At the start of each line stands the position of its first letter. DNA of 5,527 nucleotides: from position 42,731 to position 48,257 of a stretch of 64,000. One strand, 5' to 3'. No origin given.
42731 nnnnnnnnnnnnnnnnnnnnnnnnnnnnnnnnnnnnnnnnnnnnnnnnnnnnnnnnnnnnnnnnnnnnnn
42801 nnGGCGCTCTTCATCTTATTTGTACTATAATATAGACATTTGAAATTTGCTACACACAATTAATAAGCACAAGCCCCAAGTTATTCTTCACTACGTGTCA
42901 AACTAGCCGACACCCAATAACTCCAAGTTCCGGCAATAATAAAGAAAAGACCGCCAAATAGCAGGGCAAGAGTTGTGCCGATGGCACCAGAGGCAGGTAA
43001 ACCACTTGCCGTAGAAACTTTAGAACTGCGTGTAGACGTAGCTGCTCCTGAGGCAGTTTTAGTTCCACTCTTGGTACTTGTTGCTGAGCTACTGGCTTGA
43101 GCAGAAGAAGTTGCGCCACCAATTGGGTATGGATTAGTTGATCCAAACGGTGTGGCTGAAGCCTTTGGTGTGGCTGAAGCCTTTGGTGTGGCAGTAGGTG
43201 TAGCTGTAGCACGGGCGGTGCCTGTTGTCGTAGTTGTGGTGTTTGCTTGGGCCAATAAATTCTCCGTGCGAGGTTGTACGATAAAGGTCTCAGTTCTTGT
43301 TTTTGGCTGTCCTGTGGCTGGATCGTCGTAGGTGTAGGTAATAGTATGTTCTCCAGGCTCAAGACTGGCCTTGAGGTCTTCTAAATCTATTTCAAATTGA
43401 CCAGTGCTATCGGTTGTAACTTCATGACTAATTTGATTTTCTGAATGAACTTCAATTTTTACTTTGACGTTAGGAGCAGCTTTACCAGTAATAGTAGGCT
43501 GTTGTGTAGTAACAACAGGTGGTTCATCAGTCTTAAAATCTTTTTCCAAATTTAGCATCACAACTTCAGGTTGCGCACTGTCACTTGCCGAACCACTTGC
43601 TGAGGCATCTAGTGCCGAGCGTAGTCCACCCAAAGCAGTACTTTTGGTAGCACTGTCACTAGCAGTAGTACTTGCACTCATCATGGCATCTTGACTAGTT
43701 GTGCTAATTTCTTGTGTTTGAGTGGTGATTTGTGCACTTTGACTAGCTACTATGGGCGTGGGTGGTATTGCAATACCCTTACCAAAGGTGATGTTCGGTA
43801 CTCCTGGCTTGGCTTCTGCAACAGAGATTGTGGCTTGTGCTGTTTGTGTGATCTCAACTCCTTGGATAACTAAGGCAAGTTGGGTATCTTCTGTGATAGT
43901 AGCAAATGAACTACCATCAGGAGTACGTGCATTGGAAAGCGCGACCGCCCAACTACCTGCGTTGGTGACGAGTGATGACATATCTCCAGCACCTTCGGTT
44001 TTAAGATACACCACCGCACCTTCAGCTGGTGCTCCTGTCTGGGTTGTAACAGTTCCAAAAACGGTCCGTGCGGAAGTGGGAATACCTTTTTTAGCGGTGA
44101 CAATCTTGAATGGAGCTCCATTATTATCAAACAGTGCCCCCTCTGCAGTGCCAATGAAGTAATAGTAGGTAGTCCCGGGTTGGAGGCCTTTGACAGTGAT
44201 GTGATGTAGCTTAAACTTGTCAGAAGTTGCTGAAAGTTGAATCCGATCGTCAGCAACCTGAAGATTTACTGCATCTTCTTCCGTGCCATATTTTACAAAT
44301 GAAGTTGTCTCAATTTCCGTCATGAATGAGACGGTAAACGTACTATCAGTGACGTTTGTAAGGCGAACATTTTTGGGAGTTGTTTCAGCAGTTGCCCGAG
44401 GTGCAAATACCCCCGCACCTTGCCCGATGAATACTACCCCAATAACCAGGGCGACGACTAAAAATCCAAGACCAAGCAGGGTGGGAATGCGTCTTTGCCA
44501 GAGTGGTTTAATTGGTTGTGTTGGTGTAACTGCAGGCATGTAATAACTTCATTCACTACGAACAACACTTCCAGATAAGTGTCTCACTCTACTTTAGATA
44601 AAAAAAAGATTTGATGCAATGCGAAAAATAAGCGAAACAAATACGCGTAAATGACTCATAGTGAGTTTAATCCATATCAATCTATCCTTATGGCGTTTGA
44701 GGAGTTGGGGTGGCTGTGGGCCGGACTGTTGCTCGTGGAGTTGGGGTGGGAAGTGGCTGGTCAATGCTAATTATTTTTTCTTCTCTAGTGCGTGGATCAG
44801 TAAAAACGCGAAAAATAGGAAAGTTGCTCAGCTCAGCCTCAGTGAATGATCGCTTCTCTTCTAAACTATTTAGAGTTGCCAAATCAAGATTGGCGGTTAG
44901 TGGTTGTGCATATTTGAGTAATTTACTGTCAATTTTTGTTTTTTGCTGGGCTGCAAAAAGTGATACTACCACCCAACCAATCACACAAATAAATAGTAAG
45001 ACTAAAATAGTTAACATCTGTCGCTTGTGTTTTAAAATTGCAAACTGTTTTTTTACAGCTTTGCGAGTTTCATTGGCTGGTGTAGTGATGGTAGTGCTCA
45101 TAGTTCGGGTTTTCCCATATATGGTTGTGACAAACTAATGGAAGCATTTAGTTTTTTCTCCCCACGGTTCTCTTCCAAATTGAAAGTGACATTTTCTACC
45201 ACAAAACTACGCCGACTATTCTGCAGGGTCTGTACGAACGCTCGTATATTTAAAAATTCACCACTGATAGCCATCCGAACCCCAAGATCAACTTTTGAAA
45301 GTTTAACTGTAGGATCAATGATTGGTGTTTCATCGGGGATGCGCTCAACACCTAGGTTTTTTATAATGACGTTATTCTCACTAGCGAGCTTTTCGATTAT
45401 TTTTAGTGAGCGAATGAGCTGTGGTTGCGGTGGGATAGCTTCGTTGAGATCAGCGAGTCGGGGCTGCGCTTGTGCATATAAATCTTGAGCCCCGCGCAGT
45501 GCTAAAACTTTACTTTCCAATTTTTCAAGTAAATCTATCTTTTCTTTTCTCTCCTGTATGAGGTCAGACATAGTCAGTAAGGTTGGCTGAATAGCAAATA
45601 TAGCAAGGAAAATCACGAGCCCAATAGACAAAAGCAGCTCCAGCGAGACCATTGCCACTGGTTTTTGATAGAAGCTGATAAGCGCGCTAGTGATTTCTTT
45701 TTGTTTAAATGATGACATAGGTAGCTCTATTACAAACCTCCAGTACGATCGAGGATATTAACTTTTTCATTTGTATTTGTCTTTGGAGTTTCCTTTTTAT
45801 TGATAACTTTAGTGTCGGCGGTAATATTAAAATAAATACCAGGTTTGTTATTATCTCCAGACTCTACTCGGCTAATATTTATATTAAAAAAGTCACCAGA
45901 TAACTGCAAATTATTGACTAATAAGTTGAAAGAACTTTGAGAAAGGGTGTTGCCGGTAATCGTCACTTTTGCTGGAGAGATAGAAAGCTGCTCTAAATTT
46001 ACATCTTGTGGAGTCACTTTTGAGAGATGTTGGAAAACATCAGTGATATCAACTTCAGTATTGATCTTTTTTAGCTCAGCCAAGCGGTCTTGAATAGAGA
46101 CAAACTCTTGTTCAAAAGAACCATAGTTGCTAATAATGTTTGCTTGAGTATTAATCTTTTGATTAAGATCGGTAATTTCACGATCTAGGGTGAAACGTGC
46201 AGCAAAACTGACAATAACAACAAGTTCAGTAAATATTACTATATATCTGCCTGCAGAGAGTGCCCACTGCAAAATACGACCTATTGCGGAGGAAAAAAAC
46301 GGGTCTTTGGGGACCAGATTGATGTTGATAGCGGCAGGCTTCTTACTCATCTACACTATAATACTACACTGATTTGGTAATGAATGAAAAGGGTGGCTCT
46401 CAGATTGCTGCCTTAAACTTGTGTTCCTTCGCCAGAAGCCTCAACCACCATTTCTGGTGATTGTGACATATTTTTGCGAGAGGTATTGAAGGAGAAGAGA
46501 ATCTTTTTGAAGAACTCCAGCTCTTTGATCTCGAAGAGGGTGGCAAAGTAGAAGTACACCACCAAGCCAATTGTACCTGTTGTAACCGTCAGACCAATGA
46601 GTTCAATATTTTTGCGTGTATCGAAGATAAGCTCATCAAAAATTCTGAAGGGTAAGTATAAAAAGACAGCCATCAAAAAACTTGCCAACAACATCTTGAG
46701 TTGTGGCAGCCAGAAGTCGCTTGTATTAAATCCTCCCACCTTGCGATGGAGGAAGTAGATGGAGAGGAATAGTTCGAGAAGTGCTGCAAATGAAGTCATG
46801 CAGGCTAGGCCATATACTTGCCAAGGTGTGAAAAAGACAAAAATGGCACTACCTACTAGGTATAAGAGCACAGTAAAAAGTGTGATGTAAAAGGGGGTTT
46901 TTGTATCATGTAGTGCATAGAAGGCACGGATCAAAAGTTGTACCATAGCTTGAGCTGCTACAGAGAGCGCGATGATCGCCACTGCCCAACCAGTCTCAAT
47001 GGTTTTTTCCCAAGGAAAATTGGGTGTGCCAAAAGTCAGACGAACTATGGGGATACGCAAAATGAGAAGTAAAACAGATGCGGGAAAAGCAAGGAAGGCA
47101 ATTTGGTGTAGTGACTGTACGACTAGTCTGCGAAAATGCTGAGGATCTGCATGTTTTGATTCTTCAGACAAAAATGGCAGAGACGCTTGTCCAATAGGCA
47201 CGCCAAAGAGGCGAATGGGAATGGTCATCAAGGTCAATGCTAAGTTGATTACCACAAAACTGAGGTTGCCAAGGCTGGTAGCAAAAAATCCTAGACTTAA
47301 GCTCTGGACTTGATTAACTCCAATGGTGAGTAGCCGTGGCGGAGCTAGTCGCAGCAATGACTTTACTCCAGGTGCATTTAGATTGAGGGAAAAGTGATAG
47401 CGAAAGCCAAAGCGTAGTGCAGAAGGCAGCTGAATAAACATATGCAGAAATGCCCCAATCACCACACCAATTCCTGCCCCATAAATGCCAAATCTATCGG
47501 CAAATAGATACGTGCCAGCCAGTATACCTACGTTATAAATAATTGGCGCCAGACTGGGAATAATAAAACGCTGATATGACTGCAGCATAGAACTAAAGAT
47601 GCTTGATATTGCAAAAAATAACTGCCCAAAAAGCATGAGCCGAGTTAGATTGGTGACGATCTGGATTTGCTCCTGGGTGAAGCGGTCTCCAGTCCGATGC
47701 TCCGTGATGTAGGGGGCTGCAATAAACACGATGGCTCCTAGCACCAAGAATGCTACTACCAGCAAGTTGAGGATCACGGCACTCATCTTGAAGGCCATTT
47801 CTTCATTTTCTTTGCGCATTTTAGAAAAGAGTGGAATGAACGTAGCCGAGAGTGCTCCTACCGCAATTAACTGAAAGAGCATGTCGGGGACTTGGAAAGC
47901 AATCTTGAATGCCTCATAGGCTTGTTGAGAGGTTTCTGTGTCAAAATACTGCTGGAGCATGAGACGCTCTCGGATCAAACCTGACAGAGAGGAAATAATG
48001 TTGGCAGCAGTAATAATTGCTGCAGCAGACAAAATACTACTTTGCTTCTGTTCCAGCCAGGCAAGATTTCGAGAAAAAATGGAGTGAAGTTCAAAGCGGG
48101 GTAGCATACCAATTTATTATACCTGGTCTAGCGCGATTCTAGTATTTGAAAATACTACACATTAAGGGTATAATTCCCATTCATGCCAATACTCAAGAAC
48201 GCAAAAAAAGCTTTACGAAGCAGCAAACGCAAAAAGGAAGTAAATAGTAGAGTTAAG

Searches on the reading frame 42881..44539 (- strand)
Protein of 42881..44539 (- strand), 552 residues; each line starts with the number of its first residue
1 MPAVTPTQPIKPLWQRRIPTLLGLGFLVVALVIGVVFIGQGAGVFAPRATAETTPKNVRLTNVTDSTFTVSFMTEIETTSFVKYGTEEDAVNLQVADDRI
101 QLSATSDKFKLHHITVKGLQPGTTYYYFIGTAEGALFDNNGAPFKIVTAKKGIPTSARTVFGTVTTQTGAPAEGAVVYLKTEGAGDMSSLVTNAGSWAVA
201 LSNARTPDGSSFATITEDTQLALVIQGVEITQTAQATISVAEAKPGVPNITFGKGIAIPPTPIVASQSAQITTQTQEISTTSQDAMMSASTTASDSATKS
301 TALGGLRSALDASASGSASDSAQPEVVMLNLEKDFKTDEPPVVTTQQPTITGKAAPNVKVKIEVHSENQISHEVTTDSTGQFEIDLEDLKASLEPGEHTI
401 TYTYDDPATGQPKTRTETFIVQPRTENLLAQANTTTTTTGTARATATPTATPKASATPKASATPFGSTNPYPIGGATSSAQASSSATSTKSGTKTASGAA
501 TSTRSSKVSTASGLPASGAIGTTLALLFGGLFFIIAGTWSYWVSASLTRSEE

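Call 31: search_protein_families(library=pfam, proteins=[window:42881-44539:-], max_evalue=0.00001)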
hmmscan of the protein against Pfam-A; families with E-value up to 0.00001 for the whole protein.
window:42881-44539:- (552 aa): 2 families
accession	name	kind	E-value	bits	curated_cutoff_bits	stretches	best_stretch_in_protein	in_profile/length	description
PF16656.11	Pur_ac_phosph_N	-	5.5e-13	49.7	30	1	55-133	1-82/93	Purple acid Phosphatase, N-terminal domain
PF13620.12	CarboxypepD_reg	-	7.9e-06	26.6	32.3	0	159-194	1-36/82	Carboxypeptidase regulatory-like domain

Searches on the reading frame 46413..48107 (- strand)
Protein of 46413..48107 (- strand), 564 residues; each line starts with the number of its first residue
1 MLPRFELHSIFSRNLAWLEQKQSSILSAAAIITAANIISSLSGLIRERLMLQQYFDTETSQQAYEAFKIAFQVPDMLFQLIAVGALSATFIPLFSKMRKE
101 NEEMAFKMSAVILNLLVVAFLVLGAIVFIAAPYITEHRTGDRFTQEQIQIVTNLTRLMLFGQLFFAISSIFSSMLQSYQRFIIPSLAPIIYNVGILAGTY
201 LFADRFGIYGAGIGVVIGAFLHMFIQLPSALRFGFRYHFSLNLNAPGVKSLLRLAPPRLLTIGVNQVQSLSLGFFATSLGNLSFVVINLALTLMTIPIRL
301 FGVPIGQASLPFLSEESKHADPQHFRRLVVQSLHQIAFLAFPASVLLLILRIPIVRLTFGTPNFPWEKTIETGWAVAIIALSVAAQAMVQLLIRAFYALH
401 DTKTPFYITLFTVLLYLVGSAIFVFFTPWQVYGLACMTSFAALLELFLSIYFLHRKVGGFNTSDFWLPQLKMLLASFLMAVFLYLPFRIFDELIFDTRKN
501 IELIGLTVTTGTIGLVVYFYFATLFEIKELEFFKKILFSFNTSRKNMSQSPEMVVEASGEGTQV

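Call 31: search_protein_families(library=pfam, proteins=[window:46413-48107:-], max_evalue=0.00001)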
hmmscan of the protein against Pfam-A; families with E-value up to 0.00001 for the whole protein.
window:46413-48107:- (564 aa): 1 family
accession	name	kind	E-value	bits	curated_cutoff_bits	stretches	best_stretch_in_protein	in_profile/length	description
PF03023.19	MurJ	-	5.6e-73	246.5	27.4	1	63-491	10-437/451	Lipid II flippase MurJ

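Call 59: list_cluster_members(proteins=[window:46413-48104:-, window:58121-60589:-, window:60650-61906:-, window:1074-4457:-, window:50926-53067:+, window:16980-17747:+, window:26770-28065:+, window:10455-11555:-, window:13102-14118:+, window:24999-25988:+])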
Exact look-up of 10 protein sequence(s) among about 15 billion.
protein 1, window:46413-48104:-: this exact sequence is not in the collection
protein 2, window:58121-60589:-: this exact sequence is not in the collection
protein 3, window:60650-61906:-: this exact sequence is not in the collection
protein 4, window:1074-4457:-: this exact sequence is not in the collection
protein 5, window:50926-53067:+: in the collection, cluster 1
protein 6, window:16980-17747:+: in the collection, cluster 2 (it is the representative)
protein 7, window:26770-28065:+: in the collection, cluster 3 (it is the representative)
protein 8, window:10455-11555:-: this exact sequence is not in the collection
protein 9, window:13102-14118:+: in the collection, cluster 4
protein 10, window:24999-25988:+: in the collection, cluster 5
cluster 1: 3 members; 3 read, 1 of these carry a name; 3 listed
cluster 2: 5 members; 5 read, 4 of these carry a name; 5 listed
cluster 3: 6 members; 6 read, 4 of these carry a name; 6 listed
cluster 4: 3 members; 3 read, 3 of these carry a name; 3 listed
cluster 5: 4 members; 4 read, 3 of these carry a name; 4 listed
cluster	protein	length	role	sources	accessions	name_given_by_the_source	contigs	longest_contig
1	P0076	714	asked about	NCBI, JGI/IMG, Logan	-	hypothetical protein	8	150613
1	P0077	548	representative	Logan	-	-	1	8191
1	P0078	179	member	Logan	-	-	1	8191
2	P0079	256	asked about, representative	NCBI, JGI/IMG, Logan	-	tRNA pseudouridine(55) synthase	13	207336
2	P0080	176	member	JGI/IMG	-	tRNA U55 pseudouridine synthase TruB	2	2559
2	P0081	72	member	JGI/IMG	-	tRNA U55 pseudouridine synthase TruB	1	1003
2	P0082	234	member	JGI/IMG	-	tRNA pseudouridine55 synthase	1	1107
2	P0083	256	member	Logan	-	-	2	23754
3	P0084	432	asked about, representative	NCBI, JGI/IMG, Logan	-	DHA3 family multidrug efflux protein-like MFS transporter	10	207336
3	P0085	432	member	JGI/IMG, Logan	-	DHA3 family multidrug efflux protein-like MFS transporter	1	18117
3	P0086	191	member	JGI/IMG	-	DHA3 family multidrug efflux protein-like MFS transporter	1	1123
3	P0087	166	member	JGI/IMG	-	DHA3 family multidrug efflux protein-like MFS transporter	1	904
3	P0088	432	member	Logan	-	-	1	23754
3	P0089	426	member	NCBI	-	-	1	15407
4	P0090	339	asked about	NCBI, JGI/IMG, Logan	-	two-component system sensor histidine kinase CiaH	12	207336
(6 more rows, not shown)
